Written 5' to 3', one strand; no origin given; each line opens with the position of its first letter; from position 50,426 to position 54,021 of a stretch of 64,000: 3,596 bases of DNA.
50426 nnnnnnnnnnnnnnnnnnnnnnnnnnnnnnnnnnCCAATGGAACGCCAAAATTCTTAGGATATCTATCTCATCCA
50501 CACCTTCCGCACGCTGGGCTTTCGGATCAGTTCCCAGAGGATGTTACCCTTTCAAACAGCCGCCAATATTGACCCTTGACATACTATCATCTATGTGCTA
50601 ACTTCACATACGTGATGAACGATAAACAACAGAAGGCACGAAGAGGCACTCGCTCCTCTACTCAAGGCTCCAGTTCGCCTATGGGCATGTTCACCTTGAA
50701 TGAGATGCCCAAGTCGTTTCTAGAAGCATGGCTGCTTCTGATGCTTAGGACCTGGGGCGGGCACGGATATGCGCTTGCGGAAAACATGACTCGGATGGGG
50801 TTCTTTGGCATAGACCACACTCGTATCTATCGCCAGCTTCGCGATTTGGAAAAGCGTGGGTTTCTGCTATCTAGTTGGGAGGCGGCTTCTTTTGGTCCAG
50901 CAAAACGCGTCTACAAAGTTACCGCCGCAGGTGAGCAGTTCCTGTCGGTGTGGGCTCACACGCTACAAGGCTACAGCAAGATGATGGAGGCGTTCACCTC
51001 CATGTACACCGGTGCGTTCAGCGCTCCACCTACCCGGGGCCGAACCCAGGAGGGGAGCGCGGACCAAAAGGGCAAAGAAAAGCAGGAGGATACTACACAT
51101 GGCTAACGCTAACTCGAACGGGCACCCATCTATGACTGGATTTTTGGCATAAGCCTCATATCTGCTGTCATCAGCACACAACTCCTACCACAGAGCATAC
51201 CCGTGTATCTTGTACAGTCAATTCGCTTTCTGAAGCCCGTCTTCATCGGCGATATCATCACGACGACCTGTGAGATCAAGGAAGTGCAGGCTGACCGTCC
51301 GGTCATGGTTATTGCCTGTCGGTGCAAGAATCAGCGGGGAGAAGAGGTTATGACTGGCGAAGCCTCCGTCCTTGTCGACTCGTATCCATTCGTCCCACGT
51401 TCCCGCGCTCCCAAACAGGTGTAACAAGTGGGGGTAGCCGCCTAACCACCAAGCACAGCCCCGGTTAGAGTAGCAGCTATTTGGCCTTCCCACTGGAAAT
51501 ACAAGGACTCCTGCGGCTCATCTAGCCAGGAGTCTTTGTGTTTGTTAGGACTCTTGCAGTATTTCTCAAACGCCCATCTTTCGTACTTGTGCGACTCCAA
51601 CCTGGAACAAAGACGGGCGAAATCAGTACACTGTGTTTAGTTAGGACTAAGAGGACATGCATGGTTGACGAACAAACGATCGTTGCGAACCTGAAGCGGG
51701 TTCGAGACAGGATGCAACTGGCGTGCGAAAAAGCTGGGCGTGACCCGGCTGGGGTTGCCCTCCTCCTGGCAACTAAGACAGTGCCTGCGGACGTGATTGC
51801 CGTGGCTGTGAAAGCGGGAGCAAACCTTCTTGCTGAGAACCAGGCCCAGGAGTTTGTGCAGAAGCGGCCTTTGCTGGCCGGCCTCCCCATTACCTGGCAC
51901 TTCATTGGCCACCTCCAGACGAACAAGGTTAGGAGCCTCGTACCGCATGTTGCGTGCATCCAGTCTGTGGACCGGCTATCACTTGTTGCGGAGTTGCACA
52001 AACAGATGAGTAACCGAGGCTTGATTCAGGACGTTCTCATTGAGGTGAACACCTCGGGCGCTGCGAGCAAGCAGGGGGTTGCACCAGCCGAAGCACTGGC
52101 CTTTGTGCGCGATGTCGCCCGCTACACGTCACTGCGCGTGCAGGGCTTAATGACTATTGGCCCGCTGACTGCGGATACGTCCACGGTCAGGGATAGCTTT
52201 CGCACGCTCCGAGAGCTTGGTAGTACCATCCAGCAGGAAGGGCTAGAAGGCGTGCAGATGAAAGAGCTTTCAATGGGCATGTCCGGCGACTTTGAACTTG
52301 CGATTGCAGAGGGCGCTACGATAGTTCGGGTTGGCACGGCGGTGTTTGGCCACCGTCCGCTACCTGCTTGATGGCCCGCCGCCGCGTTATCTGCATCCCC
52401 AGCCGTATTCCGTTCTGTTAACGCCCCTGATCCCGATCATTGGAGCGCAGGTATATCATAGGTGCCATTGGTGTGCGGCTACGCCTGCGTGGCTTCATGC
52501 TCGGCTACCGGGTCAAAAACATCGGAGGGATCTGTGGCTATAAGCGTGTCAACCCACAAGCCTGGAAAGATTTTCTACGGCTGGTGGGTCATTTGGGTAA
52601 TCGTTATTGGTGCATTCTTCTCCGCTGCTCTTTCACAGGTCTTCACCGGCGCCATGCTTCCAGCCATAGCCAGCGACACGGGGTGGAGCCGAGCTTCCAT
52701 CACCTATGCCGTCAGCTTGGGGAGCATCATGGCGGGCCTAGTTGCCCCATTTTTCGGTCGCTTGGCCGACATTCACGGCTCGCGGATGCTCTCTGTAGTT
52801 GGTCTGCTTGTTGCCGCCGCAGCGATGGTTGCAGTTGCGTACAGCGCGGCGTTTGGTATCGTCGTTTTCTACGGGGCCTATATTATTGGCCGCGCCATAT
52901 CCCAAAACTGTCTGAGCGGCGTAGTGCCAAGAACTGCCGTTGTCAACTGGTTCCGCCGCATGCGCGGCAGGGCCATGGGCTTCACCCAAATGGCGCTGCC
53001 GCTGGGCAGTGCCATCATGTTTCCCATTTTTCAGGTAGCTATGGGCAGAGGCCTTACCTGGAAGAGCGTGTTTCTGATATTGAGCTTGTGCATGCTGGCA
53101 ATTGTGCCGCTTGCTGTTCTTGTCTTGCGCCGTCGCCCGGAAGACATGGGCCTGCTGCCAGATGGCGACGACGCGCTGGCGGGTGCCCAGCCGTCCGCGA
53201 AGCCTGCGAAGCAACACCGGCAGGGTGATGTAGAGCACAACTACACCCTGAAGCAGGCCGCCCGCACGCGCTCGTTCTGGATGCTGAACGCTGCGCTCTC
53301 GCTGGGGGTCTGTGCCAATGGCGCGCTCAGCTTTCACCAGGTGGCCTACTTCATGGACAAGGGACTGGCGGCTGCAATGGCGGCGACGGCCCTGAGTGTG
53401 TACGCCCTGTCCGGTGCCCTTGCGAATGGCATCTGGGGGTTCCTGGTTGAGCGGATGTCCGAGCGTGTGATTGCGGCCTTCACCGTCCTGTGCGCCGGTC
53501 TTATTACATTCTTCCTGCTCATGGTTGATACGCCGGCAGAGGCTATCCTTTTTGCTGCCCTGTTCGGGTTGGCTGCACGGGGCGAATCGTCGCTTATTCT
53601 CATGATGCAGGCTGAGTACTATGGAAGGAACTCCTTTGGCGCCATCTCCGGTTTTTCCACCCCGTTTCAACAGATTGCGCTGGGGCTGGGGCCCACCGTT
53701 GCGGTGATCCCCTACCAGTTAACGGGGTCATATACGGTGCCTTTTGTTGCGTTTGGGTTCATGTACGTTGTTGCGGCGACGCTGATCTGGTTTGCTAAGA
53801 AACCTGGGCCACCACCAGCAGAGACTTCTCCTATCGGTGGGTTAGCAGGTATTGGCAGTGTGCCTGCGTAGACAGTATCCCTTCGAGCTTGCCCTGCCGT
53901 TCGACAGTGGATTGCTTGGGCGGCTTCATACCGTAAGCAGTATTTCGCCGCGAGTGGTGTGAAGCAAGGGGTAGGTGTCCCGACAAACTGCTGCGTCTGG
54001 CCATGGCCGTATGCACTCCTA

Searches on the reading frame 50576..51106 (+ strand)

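Call 7: search_protein_families(library=pfam, proteins=[window:50576-51106:+])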
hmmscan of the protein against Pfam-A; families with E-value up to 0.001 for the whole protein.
window:50576-51106:+ (176 aa): 1 family
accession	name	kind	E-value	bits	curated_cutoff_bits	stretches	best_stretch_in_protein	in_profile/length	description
PF03551.20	PadR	-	1.2e-13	51.3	27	1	54-123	2-73/75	Transcriptional regulator PadR-like family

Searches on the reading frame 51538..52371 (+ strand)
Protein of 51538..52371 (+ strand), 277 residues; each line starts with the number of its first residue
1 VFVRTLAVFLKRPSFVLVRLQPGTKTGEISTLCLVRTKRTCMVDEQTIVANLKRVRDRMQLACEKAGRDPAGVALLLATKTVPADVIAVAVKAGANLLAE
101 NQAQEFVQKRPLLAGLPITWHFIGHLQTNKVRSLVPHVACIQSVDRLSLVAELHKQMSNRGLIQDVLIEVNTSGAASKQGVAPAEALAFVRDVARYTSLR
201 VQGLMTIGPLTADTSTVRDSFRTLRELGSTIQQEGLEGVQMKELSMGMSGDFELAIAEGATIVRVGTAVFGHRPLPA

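Call 7: search_protein_families(library=pfam, proteins=[window:51538-52371:+])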
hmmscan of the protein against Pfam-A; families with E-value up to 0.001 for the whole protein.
window:51538-52371:+ (277 aa): 1 family
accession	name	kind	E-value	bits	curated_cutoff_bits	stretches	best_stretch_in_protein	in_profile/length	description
PF01168.26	Ala_racemase_N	-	1.4e-18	67.9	24.1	1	52-274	3-220/220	Alanine racemase, N-terminal domain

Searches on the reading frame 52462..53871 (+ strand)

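Call 7: search_protein_families(library=pfam, proteins=[window:52462-53871:+])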
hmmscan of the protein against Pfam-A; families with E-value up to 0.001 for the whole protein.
window:52462-53871:+ (469 aa): 2 families
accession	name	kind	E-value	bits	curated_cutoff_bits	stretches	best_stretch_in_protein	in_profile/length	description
PF07690.21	MFS_1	-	1.8e-41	142.6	33.4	2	49-411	3-347/347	Major Facilitator Superfamily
PF13347.12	MFS_2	-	9.7e-05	21.5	27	1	246-415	200-378/427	MFS/sugar transport protein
